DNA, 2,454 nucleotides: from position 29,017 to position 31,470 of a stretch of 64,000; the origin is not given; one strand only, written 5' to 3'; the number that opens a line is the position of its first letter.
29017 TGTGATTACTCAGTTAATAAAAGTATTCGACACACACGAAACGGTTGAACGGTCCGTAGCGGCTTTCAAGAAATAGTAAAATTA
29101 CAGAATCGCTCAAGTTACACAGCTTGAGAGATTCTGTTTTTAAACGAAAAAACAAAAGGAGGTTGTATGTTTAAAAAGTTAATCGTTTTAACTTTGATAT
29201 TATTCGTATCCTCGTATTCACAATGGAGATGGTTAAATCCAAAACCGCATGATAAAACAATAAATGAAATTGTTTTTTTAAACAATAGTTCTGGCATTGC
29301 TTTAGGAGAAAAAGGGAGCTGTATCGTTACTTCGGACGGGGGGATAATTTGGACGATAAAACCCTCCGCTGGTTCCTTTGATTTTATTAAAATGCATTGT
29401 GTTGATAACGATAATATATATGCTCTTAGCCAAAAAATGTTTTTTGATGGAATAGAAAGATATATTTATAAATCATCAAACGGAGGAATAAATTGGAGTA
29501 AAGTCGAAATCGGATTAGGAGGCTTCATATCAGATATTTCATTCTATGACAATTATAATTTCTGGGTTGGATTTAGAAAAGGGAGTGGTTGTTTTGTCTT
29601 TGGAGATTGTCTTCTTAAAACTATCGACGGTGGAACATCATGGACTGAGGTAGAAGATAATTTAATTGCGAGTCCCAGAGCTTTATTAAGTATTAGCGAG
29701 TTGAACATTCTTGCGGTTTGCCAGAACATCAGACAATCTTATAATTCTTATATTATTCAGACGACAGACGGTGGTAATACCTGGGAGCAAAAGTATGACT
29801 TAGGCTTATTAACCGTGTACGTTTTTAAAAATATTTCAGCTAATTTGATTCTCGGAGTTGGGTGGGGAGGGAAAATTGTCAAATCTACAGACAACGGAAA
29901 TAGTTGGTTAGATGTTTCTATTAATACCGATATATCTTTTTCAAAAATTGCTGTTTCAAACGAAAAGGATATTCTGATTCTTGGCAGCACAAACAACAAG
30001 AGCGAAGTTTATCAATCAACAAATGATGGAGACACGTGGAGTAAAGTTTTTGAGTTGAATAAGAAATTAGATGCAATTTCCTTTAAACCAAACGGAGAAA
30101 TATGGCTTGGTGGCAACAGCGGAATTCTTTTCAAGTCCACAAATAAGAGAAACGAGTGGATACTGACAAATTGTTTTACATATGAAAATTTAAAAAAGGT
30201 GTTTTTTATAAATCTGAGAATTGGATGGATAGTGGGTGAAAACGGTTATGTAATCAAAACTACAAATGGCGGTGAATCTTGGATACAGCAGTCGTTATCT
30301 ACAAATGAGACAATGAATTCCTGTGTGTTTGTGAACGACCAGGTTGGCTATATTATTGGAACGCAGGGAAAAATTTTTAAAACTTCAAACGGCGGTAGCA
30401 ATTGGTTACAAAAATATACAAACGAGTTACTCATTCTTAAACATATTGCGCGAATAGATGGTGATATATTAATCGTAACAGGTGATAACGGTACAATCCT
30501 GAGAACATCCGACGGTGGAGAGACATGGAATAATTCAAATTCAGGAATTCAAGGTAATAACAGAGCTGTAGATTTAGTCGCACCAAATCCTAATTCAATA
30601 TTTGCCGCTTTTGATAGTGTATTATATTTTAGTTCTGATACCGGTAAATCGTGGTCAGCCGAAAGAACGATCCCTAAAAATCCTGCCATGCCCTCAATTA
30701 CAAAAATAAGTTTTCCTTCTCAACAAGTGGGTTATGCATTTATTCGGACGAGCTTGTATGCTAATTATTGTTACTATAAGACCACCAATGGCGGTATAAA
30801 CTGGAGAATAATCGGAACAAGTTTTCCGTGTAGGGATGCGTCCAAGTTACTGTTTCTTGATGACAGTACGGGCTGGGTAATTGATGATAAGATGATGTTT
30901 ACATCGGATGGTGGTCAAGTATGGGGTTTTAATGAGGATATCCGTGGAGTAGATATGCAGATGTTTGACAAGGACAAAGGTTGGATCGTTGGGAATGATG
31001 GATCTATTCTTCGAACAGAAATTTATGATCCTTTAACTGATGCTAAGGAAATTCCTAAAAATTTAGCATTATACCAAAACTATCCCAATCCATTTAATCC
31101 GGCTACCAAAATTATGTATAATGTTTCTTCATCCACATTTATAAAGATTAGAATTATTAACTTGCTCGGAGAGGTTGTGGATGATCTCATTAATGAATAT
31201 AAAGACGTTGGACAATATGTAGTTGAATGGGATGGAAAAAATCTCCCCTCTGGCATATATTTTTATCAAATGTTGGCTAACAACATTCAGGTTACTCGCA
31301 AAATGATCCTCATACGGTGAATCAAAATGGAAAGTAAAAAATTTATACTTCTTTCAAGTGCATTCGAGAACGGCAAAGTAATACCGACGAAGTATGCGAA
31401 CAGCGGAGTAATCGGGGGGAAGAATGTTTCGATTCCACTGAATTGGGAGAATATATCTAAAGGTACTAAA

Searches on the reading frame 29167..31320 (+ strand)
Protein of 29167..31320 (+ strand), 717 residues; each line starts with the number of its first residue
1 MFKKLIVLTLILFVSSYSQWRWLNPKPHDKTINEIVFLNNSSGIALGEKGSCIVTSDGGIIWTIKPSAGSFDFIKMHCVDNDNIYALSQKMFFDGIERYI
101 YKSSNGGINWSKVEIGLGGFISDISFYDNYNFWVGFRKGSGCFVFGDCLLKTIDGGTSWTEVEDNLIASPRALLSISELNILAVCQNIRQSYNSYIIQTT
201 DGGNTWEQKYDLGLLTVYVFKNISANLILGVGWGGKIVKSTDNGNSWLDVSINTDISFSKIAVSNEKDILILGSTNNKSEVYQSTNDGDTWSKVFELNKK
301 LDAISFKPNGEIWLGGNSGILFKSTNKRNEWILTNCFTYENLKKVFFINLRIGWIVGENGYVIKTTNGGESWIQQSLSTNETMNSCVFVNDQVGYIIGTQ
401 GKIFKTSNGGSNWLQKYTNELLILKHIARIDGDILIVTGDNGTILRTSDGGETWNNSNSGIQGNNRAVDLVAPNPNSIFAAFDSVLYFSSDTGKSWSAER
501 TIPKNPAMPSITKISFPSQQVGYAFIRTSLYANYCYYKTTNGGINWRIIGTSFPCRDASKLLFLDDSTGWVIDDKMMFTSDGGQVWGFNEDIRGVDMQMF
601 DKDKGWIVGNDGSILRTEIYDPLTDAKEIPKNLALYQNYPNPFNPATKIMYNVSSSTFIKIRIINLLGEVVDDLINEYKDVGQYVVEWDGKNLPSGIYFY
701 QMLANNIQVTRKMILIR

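Call 29: search_protein_families(library=pfam, proteins=[window:29167-31320:+], max_evalue=0.01)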
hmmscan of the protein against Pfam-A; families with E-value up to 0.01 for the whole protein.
window:29167-31320:+ (717 aa): 4 families
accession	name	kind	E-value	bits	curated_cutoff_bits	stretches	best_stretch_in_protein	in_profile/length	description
PF14870.12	PSII_BNR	-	1.7e-32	113.3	27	5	370-455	7-95/303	Photosynthesis system II assembly factor YCF48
PF15902.12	Sortilin-Vps10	-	4.2e-21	75.7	33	2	443-549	2-112/446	Sortilin, neurotensin receptor 3,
PF18962.6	Por_Secre_tail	-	4.6e-10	40.1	27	1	639-714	2-74/75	Secretion system C-terminal sorting domain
PF13088.12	BNR_2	-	1.5e-07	31.5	31.4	0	238-300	189-257/277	BNR repeat-like domain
